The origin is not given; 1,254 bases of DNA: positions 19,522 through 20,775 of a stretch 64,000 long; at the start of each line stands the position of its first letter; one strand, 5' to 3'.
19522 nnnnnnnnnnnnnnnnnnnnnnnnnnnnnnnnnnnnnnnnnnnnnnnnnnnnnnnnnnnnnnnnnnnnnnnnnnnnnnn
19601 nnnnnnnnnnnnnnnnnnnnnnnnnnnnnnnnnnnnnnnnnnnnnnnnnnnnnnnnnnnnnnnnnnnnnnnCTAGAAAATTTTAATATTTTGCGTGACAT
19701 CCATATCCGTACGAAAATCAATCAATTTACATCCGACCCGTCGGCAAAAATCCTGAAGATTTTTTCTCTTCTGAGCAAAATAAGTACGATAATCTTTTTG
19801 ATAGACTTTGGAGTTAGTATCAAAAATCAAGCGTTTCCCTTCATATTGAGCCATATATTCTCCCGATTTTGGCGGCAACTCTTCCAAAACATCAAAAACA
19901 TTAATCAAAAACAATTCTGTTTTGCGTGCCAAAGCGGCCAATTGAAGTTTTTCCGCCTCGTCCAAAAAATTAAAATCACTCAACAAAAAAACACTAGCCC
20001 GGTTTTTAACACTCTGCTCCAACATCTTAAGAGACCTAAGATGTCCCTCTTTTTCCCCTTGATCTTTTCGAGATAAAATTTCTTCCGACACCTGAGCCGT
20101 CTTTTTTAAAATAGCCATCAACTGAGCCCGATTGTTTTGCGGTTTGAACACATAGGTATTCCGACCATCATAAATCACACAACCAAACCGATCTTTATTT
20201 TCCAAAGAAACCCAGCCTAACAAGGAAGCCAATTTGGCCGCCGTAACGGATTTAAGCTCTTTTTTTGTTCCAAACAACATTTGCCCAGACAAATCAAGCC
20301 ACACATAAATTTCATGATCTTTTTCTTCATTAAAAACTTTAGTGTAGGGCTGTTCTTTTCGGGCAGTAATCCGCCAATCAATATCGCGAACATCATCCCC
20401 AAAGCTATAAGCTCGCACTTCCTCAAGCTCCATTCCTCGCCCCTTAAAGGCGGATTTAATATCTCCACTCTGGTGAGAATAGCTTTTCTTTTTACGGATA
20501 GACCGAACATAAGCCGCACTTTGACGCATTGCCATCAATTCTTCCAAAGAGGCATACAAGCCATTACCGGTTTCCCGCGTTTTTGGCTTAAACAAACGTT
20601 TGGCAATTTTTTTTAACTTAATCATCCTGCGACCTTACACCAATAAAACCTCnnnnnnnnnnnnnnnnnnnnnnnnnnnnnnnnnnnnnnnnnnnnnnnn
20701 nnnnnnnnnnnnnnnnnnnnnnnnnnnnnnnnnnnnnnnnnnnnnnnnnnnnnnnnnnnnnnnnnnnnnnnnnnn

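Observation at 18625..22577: Bat-like MoxR-DUF58 module flanked by two TPR proteins but lacking the usual vWA partners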

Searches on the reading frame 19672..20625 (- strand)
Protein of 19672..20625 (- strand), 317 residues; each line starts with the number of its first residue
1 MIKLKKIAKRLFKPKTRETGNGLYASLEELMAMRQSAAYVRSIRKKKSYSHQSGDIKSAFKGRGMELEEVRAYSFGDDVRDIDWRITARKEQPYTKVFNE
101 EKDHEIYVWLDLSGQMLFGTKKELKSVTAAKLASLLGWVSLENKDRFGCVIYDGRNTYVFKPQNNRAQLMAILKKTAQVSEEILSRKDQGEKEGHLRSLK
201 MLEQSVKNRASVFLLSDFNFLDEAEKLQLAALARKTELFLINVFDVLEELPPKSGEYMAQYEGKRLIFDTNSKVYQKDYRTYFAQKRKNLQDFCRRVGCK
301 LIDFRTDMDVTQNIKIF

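Call 3: search_protein_families(library=pfam, proteins=[window:19672-20625:-], max_evalue=0.01)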
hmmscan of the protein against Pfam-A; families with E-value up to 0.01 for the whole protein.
window:19672-20625:- (317 aa): 2 families
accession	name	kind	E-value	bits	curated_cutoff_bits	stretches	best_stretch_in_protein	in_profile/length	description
PF01882.25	DUF58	-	3.8e-36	124.8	23.4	1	69-288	1-215/216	Protein of unknown function DUF58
PF13519.12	VWA_2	-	0.008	17.2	27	0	110-218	5-106/107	von Willebrand factor type A domain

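Call 4: search_protein_families(library=ncbifam, proteins=[window:19672-20625:-], max_evalue=0.01)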
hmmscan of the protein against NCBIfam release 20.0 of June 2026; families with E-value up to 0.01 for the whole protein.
window:19672-20625:- (317 aa): 0 families

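Call 10: find_encoding_contigs(protein=window:19672-20625:-, flank=10000, max_places=6)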
Protein window:19672-20625:- (317 aa): 10 contigs read that carry it; 6 places shown.
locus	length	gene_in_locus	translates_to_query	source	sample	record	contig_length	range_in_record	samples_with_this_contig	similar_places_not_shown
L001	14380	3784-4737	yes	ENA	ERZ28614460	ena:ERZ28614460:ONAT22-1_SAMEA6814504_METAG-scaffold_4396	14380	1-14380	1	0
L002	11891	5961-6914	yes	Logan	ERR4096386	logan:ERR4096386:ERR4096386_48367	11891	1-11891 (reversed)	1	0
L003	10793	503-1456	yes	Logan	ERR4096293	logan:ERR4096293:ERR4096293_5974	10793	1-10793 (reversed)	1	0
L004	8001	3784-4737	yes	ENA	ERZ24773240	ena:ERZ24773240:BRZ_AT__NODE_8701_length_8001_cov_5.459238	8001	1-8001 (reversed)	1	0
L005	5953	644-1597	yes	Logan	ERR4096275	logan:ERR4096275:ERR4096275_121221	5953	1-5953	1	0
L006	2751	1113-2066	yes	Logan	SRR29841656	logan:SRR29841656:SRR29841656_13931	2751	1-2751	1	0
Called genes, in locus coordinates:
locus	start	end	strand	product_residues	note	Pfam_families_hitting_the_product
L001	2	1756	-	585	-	?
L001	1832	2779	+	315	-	PF13181:TPR_8 (faint), PF07719:TPR_2 (faint), PF13424:TPR_12, PF13428:TPR_14 (faint), PF17874:TPR_MalT, PF00515:TPR_1 (faint), PF25068:ARM_TT21_4th (weak), PF14938:SNAP (weak), +1 more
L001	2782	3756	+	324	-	PF00493:MCM (weak), PF20030:bpMoxR, PF07726:AAA_3, PF07728:AAA_5, PF17863:AAA_lid_2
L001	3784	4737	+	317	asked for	PF01882:DUF58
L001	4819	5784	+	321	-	-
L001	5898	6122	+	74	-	-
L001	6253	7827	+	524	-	PF04349:MdoG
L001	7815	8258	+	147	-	-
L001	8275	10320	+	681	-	PF00535:Glycos_transf_2 (weak), PF13506:Glyco_transf_21, PF13632:Glyco_trans_2_3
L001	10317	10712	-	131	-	PF00293:NUDIX, PF14815:NUDIX_4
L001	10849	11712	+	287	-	-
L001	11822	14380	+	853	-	?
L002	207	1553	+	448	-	PF07719:TPR_2 (faint), PF13432:TPR_16 (weak)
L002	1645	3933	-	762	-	PF00580:UvrD-helicase, PF01443:Viral_helicase1 (faint), PF13245:AAA_19, PF13604:AAA_30 (faint), PF13087:AAA_12 (faint), PF13361:UvrD_C, PF13538:UvrD_C_2, PF21196:PcrA_UvrD_tudor (weak)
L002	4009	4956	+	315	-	PF13181:TPR_8 (faint), PF07719:TPR_2 (faint), PF13424:TPR_12, PF13428:TPR_14 (faint), PF17874:TPR_MalT, PF00515:TPR_1 (faint), PF25068:ARM_TT21_4th (weak), PF14938:SNAP (weak), +1 more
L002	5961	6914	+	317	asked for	PF01882:DUF58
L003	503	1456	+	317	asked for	PF01882:DUF58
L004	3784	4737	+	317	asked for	PF01882:DUF58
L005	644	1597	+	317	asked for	PF01882:DUF58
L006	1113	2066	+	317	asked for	PF01882:DUF58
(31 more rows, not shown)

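Call 11: find_homologous_proteins(query=window:19672-20625:-, max_evalue=0.00001)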
Query window:19672-20625:- (317 aa): 1256 proteins with E <= 0.00001 among 3374 candidates; the best 120 are listed.
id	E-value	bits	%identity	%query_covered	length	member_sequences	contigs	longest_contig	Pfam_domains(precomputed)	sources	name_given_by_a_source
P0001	6.3e-205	697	100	100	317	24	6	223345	PF01882.26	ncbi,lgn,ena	-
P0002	3.2e-157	541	76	100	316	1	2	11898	PF01882.26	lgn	-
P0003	1.5e-154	532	75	100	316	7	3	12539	PF01882.26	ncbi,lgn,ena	-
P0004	3.4e-153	527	73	100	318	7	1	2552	PF01882.26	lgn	-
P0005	5.2e-136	471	65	98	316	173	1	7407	PF01882.26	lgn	-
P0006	1.0e-135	470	67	95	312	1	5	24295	PF01882.26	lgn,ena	-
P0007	1.2e-134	467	66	96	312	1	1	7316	PF01882.26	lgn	-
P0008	2.8e-134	465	66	95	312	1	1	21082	PF01882.26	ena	-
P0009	2.0e-133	463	64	95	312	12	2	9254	PF01882.26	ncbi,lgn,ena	-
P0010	8.8e-133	460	65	95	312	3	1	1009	PF01882.26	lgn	-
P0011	2.0e-132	459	65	95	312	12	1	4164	PF01882.26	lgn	-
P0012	2.1e-132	459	64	97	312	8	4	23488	PF01882.26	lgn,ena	-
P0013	3.8e-131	455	64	97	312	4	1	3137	PF01882.26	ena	-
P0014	1.2e-130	453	63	95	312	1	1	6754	PF01882.26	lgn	-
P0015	6.4e-130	451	62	96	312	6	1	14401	PF01882.26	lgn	-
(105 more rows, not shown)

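Call 13: find_related_loci(query=A1, collection=genome_contigs, flank=10000)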
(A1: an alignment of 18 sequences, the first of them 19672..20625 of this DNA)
Query A1 (317 aa) in genome_contigs; peptide patterns used: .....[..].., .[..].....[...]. (x = any residue, [..] = any of these).
600 stretches matched a pattern (row limit reached: there are more); 591 encode a relative of the query (tblastn E <= 1e-3); the best 80 are kept; 80 distinct loci.
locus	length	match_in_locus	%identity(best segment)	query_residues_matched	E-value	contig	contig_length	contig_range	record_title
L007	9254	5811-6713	64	16-317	3e-141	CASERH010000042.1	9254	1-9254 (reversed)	uncultured proteobacterium isolate O27_L1_392392_idba_bin.56 genome assembly, contig: O27_L1_392392_idba_bin.56.fa_scaff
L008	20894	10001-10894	63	18-316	1e-133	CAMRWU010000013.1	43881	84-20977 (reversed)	MAG TPA_asm: uncultured proteobacterium isolate SRR13573577_bin.13_metawrap_v1.3_MAG genome assembly, contig: NODE.616_l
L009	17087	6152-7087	62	1-316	4e-128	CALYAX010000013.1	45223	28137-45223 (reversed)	MAG: uncultured Alphaproteobacteria bacterium isolate BRZ_DH__bin41 genome assembly, contig: BRZ_DH__NODE_802_length_452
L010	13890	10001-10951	55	1-316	6e-119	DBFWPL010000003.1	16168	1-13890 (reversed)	MAG TPA_asm: Alphaproteobacteria bacterium isolate MAG7984 contig3, whole genome shotgun sequence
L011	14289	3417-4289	60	15-306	3e-117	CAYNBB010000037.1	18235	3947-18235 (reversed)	MAG TPA_asm: uncultured Azospirillaceae bacterium isolate SRP225648_co1_885 genome assembly, contig: NODE_7485_length_18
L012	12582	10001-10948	52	1-316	5e-114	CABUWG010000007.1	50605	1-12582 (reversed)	MAG TPA_asm: uncultured proteobacterium isolate MGYG-HGUT-04444 genome assembly, contig: GUT_GENOME274919_7, whole genom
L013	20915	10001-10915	56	1-307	1e-113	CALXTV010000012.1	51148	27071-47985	MAG: uncultured Alphaproteobacteria bacterium isolate BRZ_LG__bin14 genome assembly, contig: BRZ_LG__NODE_824_length_511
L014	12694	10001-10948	52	1-316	2e-113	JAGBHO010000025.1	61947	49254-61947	MAG: Alphaproteobacteria bacterium isolate RGIG9125 Water_deer_Rectum.Co__c608526, whole genome shotgun sequence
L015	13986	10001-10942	51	4-317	1e-108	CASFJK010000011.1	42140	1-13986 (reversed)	uncultured proteobacterium isolate B12_L1_324324_idba_bin.34 genome assembly, contig: B12_L1_324324_idba_bin.34.fa_scaff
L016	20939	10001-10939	52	1-315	7e-108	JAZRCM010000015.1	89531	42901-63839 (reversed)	MAG: Alphaproteobacteria bacterium isolate T1900045514_YK20190208.MAGScoT_cleanbin_000005 SGB_7587_k141_1261668, whole g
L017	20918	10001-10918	51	10-317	3e-107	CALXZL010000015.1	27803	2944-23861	MAG: uncultured Alphaproteobacteria bacterium isolate BRZ_FT__bin57 genome assembly, contig: BRZ_FT__NODE_2364_length_27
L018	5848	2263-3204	50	4-317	7e-107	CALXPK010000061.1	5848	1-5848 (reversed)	MAG: uncultured Alphaproteobacteria bacterium isolate E04__bin53 genome assembly, contig: E04__k127_604299, whole genome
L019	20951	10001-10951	51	2-317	5e-105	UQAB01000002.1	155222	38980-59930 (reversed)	uncultured Azospirillum sp. isolate UMGS63 genome assembly, contig: NODE_88_length_155222_cov_9.178639, whole genome sho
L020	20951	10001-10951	50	2-317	3e-103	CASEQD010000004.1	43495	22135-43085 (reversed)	uncultured proteobacterium isolate A106_L4_349349_idba_bin.46 genome assembly, contig: A106_L4_349349_idba_bin.46.fa_sca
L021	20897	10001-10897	53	15-316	4e-103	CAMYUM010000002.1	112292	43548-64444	MAG TPA_asm: uncultured Azospirillum sp. isolate SRR10912534_bin.4_metaWRAP_v1.3_MAG genome assembly, contig: ERZ1421001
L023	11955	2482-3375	55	21-317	7e-103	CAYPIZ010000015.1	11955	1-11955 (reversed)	MAG TPA_asm: uncultured Acetobacter sp. isolate SRP222552_co1_322 genome assembly, contig: NODE_4592_length_11955_cov_12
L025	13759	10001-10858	52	22-307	3e-98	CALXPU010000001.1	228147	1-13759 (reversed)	MAG: uncultured Alphaproteobacteria bacterium isolate BRZ_KG__bin92 genome assembly, contig: BRZ_KG__NODE_18_length_2281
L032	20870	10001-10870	47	23-315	8e-80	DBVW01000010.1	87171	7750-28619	MAG TPA_asm: Alphaproteobacteria bacterium UBA1254 UBA1254_contig_46898, whole genome shotgun sequence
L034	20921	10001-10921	50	11-317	2e-97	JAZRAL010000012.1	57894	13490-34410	MAG: Alphaproteobacteria bacterium isolate T1900045142_TC20190136.MAGScoT_cleanbin_000007 SGB_4923_k141_3010792, whole g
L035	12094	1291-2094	34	26-295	2e-50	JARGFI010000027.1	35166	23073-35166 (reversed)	MAG: Desulfuromonadales bacterium isolate C14-02 NODE_27_length_35166_cov_7.317592, whole genome shotgun sequence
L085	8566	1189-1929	31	30-280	4e-37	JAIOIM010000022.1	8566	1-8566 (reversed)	MAG: Ignavibacteriaceae bacterium isolate MAG_30 contig_6911, whole genome shotgun sequence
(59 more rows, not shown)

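Call 17: search_protein_families(library=pfam, proteins=[L025:10961-12034:+, L034:10974-12041:+, L023:3314-4435:+, L032:10885-11994:-, L035:2675-3661:+, L035:3658-5478:+, L035:5472-7178:+, L085:2061-3062:+, L085:3055-4050:+, L085:4062-5102:+], max_evalue=0.001)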
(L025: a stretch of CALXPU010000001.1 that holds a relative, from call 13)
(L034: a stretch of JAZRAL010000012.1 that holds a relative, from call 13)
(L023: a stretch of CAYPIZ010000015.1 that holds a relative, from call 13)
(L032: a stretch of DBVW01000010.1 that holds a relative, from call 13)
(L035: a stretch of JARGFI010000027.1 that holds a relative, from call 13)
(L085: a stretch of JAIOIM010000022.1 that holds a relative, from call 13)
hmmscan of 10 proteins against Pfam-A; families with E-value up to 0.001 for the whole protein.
L025:10961-12034:+ (357 aa): 3 families
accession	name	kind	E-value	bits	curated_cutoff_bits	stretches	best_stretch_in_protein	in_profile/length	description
PF00535.33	Glycos_transf_2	-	4e-40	137.9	23.3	1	32-159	1-130/168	Glycosyl transferase family 2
PF10111.15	Glyco_tranf_2_2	-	1.2e-17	64.7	27.3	1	32-134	1-110/276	Glycosyltransferase like family 2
PF13641.12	Glyco_tranf_2_3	-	9.4e-15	55.7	27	1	31-135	3-114/230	Glycosyltransferase like family 2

L034:10974-12041:+ (355 aa): 3 families
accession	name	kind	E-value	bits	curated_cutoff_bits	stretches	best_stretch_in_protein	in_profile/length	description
PF00535.33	Glycos_transf_2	-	1.2e-39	136.4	23.3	1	29-156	1-130/168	Glycosyl transferase family 2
PF13641.12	Glyco_tranf_2_3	-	7.1e-13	49.5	27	1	28-130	3-112/230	Glycosyltransferase like family 2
PF10111.15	Glyco_tranf_2_2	-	2.2e-12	47.5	27.3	1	29-130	1-107/276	Glycosyltransferase like family 2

L023:3314-4435:+ (373 aa): 4 families
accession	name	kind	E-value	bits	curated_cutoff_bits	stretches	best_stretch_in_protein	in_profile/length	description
PF00535.33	Glycos_transf_2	-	6.7e-40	137.2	23.3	1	56-187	1-132/168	Glycosyl transferase family 2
PF13641.12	Glyco_tranf_2_3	-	3e-14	54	27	1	53-156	1-111/230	Glycosyltransferase like family 2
PF10111.15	Glyco_tranf_2_2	-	3.1e-14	53.6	27.3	1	56-157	1-107/276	Glycosyltransferase like family 2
PF13704.12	Glyco_tranf_2_4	-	4.3e-05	24.4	27.5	1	63-143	2-83/98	Glycosyl transferase family 2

L032:10885-11994:- (369 aa): 1 family
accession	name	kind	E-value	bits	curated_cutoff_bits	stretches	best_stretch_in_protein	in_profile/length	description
PF03739.19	LptF_LptG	-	6.9e-62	210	27.9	1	9-363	1-351/353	Lipopolysaccharide export system permease LptF/LptG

L035:2675-3661:+ (328 aa): 4 families
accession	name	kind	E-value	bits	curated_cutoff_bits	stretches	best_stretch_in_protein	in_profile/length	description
PF00092.34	VWA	-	1.6e-17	64.7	23.8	1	92-283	1-172/174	von Willebrand factor type A domain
PF13519.12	VWA_2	-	1e-13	52.3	27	1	94-204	2-106/107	von Willebrand factor type A domain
PF01882.25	DUF58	-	0.0001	22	23.4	1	92-208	37-148/216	Protein of unknown function DUF58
PF06707.17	DUF1194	-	0.00029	20.6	27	0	172-236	92-158/206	Protein of unknown function (DUF1194)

L035:3658-5478:+ (606 aa): 11 families
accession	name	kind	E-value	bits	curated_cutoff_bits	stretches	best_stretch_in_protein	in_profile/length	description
PF13519.12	VWA_2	-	6.5e-16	59.3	27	1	99-206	1-106/107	von Willebrand factor type A domain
PF13414.12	TPR_11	-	3.7e-07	30.2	26.8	1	422-461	1-40/42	TPR repeat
PF00515.34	TPR_1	-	6e-07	29.5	27.8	1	416-448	2-34/34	Tetratricopeptide repeat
PF07719.23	TPR_2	-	8.7e-07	29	27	1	415-448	1-34/34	Tetratricopeptide repeat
PF00092.34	VWA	-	1.2e-06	29.3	23.8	1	99-277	2-165/174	von Willebrand factor type A domain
PF05762.20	VWA_CoxE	-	2.8e-06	27.3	26.4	1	84-212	47-165/222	VWA domain containing CoxE-like protein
PF13428.12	TPR_14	-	1.6e-05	25.6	23.5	1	419-455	5-41/44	Tetratricopeptide repeat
PF13181.12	TPR_8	-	9.8e-05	22.7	25.7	1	418-448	4-34/34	Tetratricopeptide repeat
PF13432.12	TPR_16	-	0.00018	22.3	32.7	1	419-452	1-34/65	Tetratricopeptide repeat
PF13431.12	TPR_17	-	0.00051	20.6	24.4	0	437-455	1-19/34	Tetratricopeptide repeat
PF03153.18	TFIIA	-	0.00097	19.6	36.2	0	384-570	106-295/415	Transcription factor IIA, alpha/beta subunit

L035:5472-7178:+ (568 aa): 2 families
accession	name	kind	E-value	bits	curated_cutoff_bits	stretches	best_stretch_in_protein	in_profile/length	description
PF13584.12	BatD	-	1e-30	106.6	24.1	2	29-120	1-92/92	BatD DUF11 like domain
PF25607.1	DUF7939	-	4.8e-17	62.5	27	1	466-548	2-79/81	Domain of unknown function (DUF7939)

L085:2061-3062:+ (333 aa): 0 families

L085:3055-4050:+ (331 aa): 4 families
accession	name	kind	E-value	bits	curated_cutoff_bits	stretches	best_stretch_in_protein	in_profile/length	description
PF00092.34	VWA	-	9.1e-26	91.6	23.8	1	93-283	1-173/174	von Willebrand factor type A domain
PF13519.12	VWA_2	-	4.3e-20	72.8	27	1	95-200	2-106/107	von Willebrand factor type A domain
PF07584.16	BatA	-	1.6e-12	48.1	25.9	1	5-78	2-77/77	Aerotolerance regulator N-terminal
PF06707.17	DUF1194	-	0.00029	20.6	27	1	167-232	91-158/206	Protein of unknown function (DUF1194)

L085:4062-5102:+ (346 aa): 5 families
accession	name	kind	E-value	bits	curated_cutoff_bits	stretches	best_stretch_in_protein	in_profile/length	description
PF00092.34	VWA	-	1e-23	84.9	23.8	1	91-288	1-172/174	von Willebrand factor type A domain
PF13519.12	VWA_2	-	3.6e-20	73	27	1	93-200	2-107/107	von Willebrand factor type A domain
PF07584.16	BatA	-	6.1e-08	33.4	25.9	1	1-76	1-77/77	Aerotolerance regulator N-terminal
PF06707.17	DUF1194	-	0.00065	19.4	27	0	141-224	65-153/206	Protein of unknown function (DUF1194)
PF13768.12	VWA_3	-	0.00076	20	27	0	91-227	2-135/155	von Willebrand factor type A domain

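Call 26: search_solved_structures(query=window:19672-20625:-, max_evalue=1)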
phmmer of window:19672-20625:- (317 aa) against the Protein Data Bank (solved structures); distinct sequences matched with E-value up to 1: 1.
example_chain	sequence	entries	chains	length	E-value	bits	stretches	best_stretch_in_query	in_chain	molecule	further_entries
3o13_A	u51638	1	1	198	0.49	13.1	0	51-83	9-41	Superantigen-like protein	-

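Call 31: predict_structure(alignment_id=A1)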
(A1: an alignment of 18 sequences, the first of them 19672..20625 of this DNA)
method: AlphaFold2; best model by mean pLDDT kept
length: 317 residues; sequences in the alignment: 18
mean_pLDDT: 74.6   pTM: 0.72
mean pLDDT of the five models: 74.6, 74.2, 74.2, 72.9, 65.1
residues with pLDDT >= 90: 120; 70-90: 86; 50-70: 42; < 50: 69
segments of 3 or more residues with pLDDT < 50: 12-19, 44-101
pLDDT, mean of each block of 10 residues (from residue 1): 60 45 85 79 45 35 36 42 41 38 82 86 89 93 90 93 93 96 75 80 89 91 90 93 89 65 61 86 91 93 85 66
secondary structure, 60 per line:
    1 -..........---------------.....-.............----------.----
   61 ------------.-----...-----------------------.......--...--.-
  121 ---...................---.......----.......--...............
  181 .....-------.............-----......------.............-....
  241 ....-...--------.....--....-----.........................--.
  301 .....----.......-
elements in order: H2-11 H27-31 H33-45 E105-111 H125-142 E146-152 E157-163 H166-185 H193-205 E211-216 H223-235 E237-244 E257-261 E264-267 H273-297 E300-305 H310-316

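Call 71: search_protein_families(library=padloc, proteins=[window:19672-20625:-], max_evalue=0.001)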
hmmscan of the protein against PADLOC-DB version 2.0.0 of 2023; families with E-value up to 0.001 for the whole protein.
window:19672-20625:- (317 aa): 0 families
